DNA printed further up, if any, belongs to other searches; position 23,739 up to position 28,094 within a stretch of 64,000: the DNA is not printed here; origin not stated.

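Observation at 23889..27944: Giant multi-propeller secreted protein with two sorting-signal-like modules in one ORF: an internal Cys/TM/Arg-cluster and a terminal PEP-CTERM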

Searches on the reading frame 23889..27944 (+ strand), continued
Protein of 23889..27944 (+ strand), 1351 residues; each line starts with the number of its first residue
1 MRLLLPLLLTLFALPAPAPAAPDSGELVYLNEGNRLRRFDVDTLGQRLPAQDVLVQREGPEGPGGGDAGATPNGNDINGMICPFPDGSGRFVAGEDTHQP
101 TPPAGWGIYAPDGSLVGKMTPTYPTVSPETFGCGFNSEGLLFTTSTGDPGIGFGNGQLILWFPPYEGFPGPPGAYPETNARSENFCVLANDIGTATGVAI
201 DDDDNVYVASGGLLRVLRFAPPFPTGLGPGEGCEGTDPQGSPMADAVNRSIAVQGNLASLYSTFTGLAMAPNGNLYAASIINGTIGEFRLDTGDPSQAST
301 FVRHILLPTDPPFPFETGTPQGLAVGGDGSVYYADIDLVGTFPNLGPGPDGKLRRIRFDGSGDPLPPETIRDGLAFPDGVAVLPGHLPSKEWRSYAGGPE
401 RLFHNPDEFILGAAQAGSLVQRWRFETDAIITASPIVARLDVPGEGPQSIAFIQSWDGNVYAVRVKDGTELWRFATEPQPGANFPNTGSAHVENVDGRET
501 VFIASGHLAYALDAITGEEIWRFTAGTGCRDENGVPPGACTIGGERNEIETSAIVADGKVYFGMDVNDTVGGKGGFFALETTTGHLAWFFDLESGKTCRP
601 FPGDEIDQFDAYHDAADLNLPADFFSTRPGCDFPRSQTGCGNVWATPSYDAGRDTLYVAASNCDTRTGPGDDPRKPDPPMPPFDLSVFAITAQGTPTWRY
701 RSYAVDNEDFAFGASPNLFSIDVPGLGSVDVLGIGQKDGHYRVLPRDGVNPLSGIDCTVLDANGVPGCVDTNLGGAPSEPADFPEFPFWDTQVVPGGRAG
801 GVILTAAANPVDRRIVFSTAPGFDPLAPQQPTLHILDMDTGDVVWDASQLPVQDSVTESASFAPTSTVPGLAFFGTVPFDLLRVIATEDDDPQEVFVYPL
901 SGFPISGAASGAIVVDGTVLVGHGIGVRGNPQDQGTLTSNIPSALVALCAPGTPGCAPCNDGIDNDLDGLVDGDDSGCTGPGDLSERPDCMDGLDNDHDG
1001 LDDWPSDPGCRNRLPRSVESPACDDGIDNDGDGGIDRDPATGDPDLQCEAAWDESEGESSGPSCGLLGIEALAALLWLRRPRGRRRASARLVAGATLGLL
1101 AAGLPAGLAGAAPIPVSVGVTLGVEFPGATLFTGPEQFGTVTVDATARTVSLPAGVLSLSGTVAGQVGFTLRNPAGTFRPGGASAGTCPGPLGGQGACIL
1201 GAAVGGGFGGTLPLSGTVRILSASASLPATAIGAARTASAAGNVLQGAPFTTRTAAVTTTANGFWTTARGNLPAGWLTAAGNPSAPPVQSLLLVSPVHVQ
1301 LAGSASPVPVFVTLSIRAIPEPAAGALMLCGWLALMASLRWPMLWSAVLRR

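Call 12: find_homologous_proteins(query=window:23889-27944:+, max_evalue=0.00001)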
Query window:23889-27944:+ (1351 aa): 235 proteins with E <= 0.00001 among 8000 candidates; the best 120 are listed.
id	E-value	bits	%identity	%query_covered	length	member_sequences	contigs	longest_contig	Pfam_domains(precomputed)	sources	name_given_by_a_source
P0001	0.0e+0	3098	100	100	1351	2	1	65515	PF01011.29,PF13360.14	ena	-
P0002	0.0e+0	2132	71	98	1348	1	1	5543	PF01011.29,PF13360.14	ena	-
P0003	0.0e+0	2106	70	100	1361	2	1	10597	PF01011.29,PF13360.14,PF13570.14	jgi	jgi:outer membrane protein assembly factor BamB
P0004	0.0e+0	1639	72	75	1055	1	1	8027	PF01011.29,PF13360.14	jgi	-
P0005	0.0e+0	1496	62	80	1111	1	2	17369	PF01011.29,PF13360.14,PF13570.14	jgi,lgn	-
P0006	0.0e+0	1224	49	98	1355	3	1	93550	PF01011.29,PF13360.14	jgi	jgi:outer membrane protein assembly factor BamB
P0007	0.0e+0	1128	52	80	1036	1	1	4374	PF01011.29,PF13360.14,PF13570.14,PF08450.19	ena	-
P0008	0.0e+0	1083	52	75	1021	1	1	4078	PF01011.29,PF13360.14,PF08450.19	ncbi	-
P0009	0.0e+0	1077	52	72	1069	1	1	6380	PF01011.29,PF13360.14,PF13570.14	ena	-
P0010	0.0e+0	1069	52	75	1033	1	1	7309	PF01011.29,PF13360.14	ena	-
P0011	0.0e+0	1064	54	71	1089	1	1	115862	PF01011.29,PF13360.14,PF13570.14,PF08450.19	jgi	jgi:outer membrane protein assembly factor BamB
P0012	0.0e+0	1060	51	72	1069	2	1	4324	PF01011.29,PF13360.14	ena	-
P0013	0.0e+0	1060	50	79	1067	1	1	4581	PF01011.29,PF13360.14,PF20067.6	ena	-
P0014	0.0e+0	1046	51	79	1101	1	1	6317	PF01011.29,PF13360.14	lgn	-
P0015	0.0e+0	1045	54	70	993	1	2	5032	PF01011.29,PF13360.14,PF08450.19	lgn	-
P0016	0.0e+0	1043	49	78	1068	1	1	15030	PF01011.29,PF13360.14,PF13570.14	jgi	jgi:outer membrane protein assembly factor BamB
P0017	0.0e+0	1040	51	78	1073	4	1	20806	PF01011.29,PF13360.14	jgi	jgi:outer membrane protein assembly factor BamB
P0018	0.0e+0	1039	51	73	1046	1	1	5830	PF01011.29,PF13360.14,PF13570.14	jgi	jgi:outer membrane protein assembly factor BamB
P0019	0.0e+0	1035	51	73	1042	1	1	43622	PF01011.29,PF13360.14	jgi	jgi:polyvinyl alcohol dehydrogenase (cytochrome)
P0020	0.0e+0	1034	50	71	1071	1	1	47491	PF01011.29,PF13360.14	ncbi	-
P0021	0.0e+0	1033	52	74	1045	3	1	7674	PF01011.29,PF13360.14,PF13570.14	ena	-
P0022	0.0e+0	1028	48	79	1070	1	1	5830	PF01011.29,PF13360.14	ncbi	-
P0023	0.0e+0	1028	53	73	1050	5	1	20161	PF01011.29,PF13360.14,PF13570.14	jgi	jgi:outer membrane protein assembly factor BamB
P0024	0.0e+0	1026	54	70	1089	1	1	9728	PF01011.29,PF13360.14,PF13570.14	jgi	jgi:polyvinyl alcohol dehydrogenase (cytochrome)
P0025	0.0e+0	1024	52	73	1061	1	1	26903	PF01011.29,PF13360.14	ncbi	-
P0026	0.0e+0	1024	53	72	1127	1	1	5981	PF01011.29,PF13360.14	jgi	jgi:outer membrane protein assembly factor BamB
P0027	0.0e+0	1023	52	73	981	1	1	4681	PF01011.29,PF13360.14,PF13570.14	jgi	jgi:outer membrane protein assembly factor BamB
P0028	0.0e+0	1020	53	75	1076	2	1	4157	PF01011.29,PF13360.14,PF13570.14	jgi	jgi:outer membrane protein assembly factor BamB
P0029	0.0e+0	1019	52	75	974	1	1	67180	PF01011.29,PF13360.14,PF13570.14,PF08450.19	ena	-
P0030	0.0e+0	1019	53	71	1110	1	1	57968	PF01011.29,PF13360.14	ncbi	-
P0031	0.0e+0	1014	52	75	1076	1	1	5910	PF01011.29,PF13360.14,PF13570.14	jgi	jgi:outer membrane protein assembly factor BamB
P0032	0.0e+0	1014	54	69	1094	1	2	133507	PF01011.29,PF13360.14,PF13570.14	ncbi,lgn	ncbi:MAG: PQQ-binding-like beta-propeller repeat protein [Myxococcota bacterium]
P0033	0.0e+0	1013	51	73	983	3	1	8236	PF01011.29,PF13360.14,PF13570.14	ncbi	-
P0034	1.9e-298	1012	53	73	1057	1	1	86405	PF01011.29,PF13360.14,PF13570.14,PF24684.2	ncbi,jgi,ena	-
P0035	1.2e-297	1009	50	77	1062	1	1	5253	PF01011.29,PF13360.14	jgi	jgi:outer membrane protein assembly factor BamB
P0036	1.9e-297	1008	53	69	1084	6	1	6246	PF01011.29,PF13360.14,PF13570.14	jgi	jgi:polyvinyl alcohol dehydrogenase (cytochrome)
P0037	2.9e-297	1008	53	72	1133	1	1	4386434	PF01011.29,PF13360.14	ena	-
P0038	8.7e-297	1006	50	79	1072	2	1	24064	PF01011.29,PF13360.14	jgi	jgi:outer membrane protein assembly factor BamB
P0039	1.5e-296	1005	52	70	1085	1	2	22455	PF01011.29,PF13360.14,PF01436.28,PF08450.19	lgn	-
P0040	6.6e-296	1003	49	78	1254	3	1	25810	PF01011.29,PF13360.14,PF13570.14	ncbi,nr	ncbi:MAG: PQQ-binding-like beta-propeller repeat protein [Myxococcota bacterium]|nr:PQQ-binding-like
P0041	8.1e-296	1003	52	71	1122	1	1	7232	PF01011.29,PF13360.14,PF13570.14,PF08450.19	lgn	-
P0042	5.4e-295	1000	52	70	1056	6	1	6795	PF01011.29,PF13360.14,PF13570.14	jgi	jgi:polyvinyl alcohol dehydrogenase (cytochrome)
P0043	7.3e-295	1000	53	69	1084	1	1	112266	PF01011.29,PF13360.14,PF13570.14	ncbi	-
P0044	9.4e-295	999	49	80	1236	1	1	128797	PF01011.29,PF13360.14,PF13570.14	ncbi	-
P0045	4.8e-294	997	51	71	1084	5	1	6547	PF01011.29,PF13360.14,PF13570.14,PF08450.19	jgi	jgi:outer membrane protein assembly factor BamB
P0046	9.5e-294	996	52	74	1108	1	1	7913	PF01011.29,PF13360.14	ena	-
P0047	1.5e-293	995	50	77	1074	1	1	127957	PF01011.29,PF13360.14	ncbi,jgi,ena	-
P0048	2.1e-293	995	50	72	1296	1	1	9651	PF01011.29,PF13360.14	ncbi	-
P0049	2.8e-293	995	51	70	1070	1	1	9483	PF01011.29,PF13360.14,PF13570.14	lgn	-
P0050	3.7e-293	994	51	70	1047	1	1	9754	PF01011.29,PF13360.14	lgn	-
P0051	6.0e-293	993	52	70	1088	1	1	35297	PF01011.29,PF13360.14,PF13570.14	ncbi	-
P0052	1.0e-292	993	52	70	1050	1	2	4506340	PF01011.29,PF13360.14,PF13948.12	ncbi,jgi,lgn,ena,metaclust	metaclust:\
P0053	3.9e-292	991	51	72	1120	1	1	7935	PF01011.29,PF13360.14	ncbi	-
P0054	6.4e-292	990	52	72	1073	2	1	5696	PF01011.29,PF13360.14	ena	-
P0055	7.2e-292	990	52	70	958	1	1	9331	PF01011.29,PF13360.14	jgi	jgi:outer membrane protein assembly factor BamB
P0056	1.3e-291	989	52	70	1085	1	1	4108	PF01011.29,PF13360.14,PF13570.14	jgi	-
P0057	3.0e-291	988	50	71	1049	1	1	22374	PF01011.29,PF13360.14,PF13948.12,PF13570.14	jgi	-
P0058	1.3e-290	986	52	70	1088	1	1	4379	PF01011.29,PF13360.14,PF13570.14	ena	-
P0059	1.9e-290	985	49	72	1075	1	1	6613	PF01011.29,PF13360.14,PF01436.28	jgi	jgi:outer membrane protein assembly factor BamB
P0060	4.9e-290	984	52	70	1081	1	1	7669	PF01011.29,PF13360.14,PF13570.14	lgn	-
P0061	6.3e-290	983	52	69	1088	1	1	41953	PF01011.29,PF13360.14,PF13570.14,PF08450.19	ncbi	-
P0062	7.7e-290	983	49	80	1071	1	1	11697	PF01011.29,PF13360.14,PF01436.28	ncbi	-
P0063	8.6e-290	983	50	74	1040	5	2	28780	PF01011.29,PF13360.14,PF13570.14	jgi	jgi:outer membrane protein assembly factor BamB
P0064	2.2e-289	982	52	70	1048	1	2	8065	PF01011.29,PF13360.14,PF13948.12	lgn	-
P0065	2.9e-289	981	51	71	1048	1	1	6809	PF01011.29,PF13360.14,PF13948.12,PF13570.14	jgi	-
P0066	3.0e-289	981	49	77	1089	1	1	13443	PF01011.29,PF13360.14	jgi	jgi:outer membrane protein assembly factor BamB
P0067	6.3e-289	980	52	71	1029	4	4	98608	PF01011.29,PF13360.14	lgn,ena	-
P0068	6.9e-288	977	50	72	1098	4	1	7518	PF01011.29,PF13360.14,PF13570.14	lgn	-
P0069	7.2e-288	977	52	71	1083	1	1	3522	PF01011.29,PF13360.14,PF13570.14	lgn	-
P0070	7.8e-288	977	52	69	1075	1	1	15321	PF01011.29,PF13360.14,PF13570.14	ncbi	-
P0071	9.0e-288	976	51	71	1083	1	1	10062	PF01011.29,PF13360.14,PF13948.12,PF13570.14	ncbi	ncbi:MAG: PQQ-binding-like beta-propeller repeat protein [Halioglobus sp.]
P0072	1.2e-287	976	51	71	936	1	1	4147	PF01011.29,PF13360.14,PF13570.14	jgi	jgi:outer membrane protein assembly factor BamB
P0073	2.2e-287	975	50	75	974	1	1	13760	PF01011.29,PF13360.14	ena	-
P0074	2.6e-287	975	49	75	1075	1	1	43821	PF01011.29,PF13360.14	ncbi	-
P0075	3.8e-287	974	48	77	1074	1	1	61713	PF01011.29,PF13360.14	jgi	jgi:outer membrane protein assembly factor BamB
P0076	4.3e-287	974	50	69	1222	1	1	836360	PF01011.29,PF13360.14,PF13570.14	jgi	-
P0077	6.8e-287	973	52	69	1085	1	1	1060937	PF01011.29,PF13360.14,PF13570.14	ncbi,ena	-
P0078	8.7e-287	973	51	73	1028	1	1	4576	PF01011.29,PF13360.14,PF06739.18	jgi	jgi:outer membrane protein assembly factor BamB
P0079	1.0e-286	973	51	71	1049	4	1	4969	PF01011.29,PF13360.14,PF13948.12,PF13570.14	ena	-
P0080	1.0e-286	973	51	69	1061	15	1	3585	PF01011.29,PF13360.14,PF03160.21,PF01436.28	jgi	jgi:outer membrane protein assembly factor BamB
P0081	1.5e-286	972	48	78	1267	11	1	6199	PF01011.29,PF13360.14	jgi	jgi:outer membrane protein assembly factor BamB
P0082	4.0e-286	971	50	71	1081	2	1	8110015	PF01011.29,PF13360.14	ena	-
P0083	4.0e-286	971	52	70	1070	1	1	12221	PF01011.29,PF13360.14,PF13570.14,PF08450.19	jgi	jgi:outer membrane protein assembly factor BamB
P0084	5.6e-286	970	50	72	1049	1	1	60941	PF01011.29,PF13360.14,PF13948.12,PF13570.14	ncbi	ncbi:MAG: PQQ-binding-like beta-propeller repeat protein [Pseudomonadota bacterium]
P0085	2.2e-285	968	50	72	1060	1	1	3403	PF01011.29,PF13360.14,PF08450.19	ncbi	-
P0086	2.7e-285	968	50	72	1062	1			PF01011.29,PF13360.14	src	-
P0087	4.1e-285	968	47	80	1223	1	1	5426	PF01011.29,PF13360.14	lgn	-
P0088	1.0e-284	966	52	69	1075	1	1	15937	PF01011.29,PF13360.14,PF13570.14,PF08450.19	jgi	jgi:polyvinyl alcohol dehydrogenase (cytochrome)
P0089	1.7e-284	965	50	72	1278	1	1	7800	PF01011.29,PF13360.14,PF07589.17,PF13570.14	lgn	-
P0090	2.8e-284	965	50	69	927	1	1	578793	PF01011.29,PF13360.14,PF13570.14,PF08450.19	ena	-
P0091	4.2e-284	964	50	72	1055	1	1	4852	PF01011.29,PF13360.14,PF13570.14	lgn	-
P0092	7.5e-284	963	50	71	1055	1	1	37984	PF01011.29,PF13360.14,PF13948.12,PF13570.14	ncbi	-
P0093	9.2e-284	963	49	75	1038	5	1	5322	PF01011.29,PF13360.14,PF08450.19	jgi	jgi:outer membrane protein assembly factor BamB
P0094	1.1e-283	963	50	71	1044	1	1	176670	PF01011.29,PF13360.14,PF13948.12,PF13570.14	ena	-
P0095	1.4e-283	962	49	77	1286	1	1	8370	PF01011.29,PF13360.14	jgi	jgi:outer membrane protein assembly factor BamB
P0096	2.0e-283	962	51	70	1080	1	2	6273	PF01011.29,PF13360.14,PF20067.6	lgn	-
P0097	2.2e-283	962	47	76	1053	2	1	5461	PF01011.29,PF13360.14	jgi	jgi:outer membrane protein assembly factor BamB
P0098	5.9e-283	960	51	69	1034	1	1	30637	PF01011.29,PF13360.14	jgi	jgi:outer membrane protein assembly factor BamB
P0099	8.5e-283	960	50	69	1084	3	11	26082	PF01011.29,PF13360.14,PF13570.14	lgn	-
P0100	8.6e-283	960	51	69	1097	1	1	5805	PF01011.29,PF13360.14,PF13570.14,PF08450.19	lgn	-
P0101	2.5e-282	958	51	71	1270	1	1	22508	PF01011.29,PF13360.14,PF13570.14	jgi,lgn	jgi:cysteine-rich repeat protein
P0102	2.7e-282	958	49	72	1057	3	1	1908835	PF01011.29,PF13360.14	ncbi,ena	-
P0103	3.8e-282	958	49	72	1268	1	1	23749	PF01011.29,PF13360.14,PF13570.14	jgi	-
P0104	4.9e-282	957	48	74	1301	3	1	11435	PF01011.29,PF13360.14,PF13570.14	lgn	-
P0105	5.6e-282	957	50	72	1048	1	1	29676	PF01011.29,PF13360.14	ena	-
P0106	8.4e-282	957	51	69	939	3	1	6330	PF01011.29,PF13360.14,PF13570.14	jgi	jgi:outer membrane protein assembly factor BamB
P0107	1.3e-281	956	47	78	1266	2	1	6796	PF01011.29,PF13360.14,PF13570.14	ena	-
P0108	2.1e-281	955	49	74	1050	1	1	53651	PF01011.29,PF13360.14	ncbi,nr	ncbi:MAG: PQQ-binding-like beta-propeller repeat protein [Myxococcota bacterium]|nr:PQQ-binding-like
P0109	2.1e-281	955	51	71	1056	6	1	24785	PF01011.29,PF13360.14,PF03160.21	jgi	-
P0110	2.3e-281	955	51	70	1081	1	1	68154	PF01011.29,PF13360.14,PF13570.14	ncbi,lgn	-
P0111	2.7e-281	955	49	74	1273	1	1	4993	PF01011.29,PF13360.14,PF13570.14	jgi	jgi:outer membrane protein assembly factor BamB/sugar lactone lactonase YvrE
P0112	2.9e-281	955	51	69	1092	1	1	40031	PF01011.29,PF13360.14,PF13570.14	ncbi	-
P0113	5.5e-281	954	49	71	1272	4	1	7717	PF01011.29,PF13360.14,PF13948.12,PF13570.14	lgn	-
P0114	7.9e-281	953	50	71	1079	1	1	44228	PF01011.29,PF13360.14,PF13570.14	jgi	jgi:outer membrane protein assembly factor BamB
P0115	8.6e-281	953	53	66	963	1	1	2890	PF01011.29,PF13360.14,PF13570.14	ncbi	ncbi:MAG: PQQ-binding-like beta-propeller repeat protein, partial [Myxococcota bacterium]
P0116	1.0e-280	953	50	69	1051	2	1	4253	PF01011.29,PF13360.14,PF03160.21,PF01436.28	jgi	jgi:outer membrane protein assembly factor BamB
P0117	1.6e-280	952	48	73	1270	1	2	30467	PF01011.29,PF13360.14,PF13570.14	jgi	jgi:outer membrane protein assembly factor BamB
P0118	2.0e-280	952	52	69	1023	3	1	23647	PF01011.29,PF13360.14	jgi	jgi:polyvinyl alcohol dehydrogenase (cytochrome)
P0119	2.4e-280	952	51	69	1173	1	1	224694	PF01011.29,PF13360.14,PF03160.21,PF13570.14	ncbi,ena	-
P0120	5.6e-280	950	51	69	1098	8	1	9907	PF01011.29,PF13360.14,PF08450.19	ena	-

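Call 17: find_encoding_contigs(protein=P0004, flank=6000, max_places=3)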
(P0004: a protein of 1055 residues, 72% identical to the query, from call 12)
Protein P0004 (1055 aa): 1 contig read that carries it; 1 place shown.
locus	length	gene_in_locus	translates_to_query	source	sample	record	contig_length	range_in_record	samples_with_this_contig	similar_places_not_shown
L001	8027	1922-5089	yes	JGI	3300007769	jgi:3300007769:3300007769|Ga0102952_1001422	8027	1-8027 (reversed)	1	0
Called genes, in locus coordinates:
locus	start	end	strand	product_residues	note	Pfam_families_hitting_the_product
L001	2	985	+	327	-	?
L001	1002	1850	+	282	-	PF00106:adh_short, PF08659:KR, PF23441:SDR, PF13561:adh_short_C2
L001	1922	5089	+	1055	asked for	PF01011:PQQ, PF13360:PQQ_2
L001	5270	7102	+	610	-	PF02543:Carbam_trans_N, PF00814:TsaD (faint), PF16861:Carbam_trans_C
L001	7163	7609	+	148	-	PF19588:SxtJ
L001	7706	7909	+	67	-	PF19451:DUF5989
